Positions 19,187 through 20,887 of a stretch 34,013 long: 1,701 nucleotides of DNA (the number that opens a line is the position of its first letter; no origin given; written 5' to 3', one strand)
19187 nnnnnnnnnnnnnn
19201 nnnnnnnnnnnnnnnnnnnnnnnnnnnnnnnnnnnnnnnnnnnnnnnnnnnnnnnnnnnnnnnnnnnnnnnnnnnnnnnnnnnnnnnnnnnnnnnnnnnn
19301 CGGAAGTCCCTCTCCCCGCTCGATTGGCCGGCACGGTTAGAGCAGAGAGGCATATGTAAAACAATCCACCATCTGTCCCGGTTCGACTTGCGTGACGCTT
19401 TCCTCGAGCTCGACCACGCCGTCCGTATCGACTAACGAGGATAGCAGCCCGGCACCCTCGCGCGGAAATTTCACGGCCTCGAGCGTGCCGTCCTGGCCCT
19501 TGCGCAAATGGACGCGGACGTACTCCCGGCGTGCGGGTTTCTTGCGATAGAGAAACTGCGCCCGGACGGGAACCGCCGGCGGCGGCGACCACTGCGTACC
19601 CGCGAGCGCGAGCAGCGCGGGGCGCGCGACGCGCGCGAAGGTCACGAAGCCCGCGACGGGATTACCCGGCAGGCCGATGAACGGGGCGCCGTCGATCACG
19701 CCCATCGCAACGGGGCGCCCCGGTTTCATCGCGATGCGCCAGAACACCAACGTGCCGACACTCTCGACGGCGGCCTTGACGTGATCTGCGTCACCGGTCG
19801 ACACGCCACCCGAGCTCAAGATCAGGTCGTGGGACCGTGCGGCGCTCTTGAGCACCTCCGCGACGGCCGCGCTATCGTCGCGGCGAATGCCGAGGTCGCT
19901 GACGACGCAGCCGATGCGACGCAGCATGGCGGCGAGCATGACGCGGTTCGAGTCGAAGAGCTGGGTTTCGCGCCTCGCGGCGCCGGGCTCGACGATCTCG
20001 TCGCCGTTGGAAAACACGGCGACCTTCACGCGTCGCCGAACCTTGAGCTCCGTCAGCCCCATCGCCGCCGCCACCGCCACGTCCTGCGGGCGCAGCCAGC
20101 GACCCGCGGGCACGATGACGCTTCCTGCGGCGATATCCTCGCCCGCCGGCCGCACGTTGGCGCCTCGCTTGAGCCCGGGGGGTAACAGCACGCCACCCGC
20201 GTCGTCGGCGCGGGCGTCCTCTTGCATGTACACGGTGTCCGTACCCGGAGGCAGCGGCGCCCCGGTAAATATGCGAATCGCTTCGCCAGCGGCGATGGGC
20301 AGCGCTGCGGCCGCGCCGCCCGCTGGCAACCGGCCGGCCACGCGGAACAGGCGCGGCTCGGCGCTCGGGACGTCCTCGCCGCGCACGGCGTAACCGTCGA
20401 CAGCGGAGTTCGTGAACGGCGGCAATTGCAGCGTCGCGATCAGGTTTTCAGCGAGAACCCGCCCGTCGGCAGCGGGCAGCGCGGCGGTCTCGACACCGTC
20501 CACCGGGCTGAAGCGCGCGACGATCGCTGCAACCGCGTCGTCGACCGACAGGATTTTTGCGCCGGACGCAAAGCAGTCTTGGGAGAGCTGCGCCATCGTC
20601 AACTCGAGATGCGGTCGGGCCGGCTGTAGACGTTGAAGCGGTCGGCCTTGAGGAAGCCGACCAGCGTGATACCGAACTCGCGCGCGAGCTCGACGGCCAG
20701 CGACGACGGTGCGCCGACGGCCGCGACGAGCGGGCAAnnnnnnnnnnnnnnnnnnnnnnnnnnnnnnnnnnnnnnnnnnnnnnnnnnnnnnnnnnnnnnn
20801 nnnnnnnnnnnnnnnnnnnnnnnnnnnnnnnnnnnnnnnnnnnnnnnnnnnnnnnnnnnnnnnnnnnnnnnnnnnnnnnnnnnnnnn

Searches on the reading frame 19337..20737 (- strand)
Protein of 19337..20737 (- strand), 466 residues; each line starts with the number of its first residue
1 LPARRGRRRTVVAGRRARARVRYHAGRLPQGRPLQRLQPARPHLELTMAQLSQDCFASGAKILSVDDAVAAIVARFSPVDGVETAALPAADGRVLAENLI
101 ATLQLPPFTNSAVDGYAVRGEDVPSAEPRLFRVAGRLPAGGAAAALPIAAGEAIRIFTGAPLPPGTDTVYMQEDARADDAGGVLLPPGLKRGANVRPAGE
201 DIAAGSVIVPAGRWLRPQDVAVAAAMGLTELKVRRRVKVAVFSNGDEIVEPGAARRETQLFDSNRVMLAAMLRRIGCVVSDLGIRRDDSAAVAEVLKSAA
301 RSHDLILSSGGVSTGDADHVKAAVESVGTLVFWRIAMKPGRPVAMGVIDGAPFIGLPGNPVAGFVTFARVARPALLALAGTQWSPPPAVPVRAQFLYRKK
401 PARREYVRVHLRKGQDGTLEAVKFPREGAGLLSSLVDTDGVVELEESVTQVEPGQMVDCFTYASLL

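Call 86: search_protein_families(library=pfam, proteins=[window:19337-20737:-], max_evalue=0.00001)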
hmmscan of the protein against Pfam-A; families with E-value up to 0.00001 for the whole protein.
window:19337-20737:- (466 aa): 3 families
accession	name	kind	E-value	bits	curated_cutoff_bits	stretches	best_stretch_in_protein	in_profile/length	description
PF03453.22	MoeA_N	-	5.4e-43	146.9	30.8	1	63-227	1-160/160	MoeA N-terminal region (domain I and II)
PF00994.29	MoCF_biosynth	-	4.5e-28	98.2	26.6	1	240-376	1-143/144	Probable molybdopterin binding domain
PF03454.20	MoeA_C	-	7.8e-13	48.9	22.1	1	391-458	2-68/72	MoeA C-terminal region (domain IV)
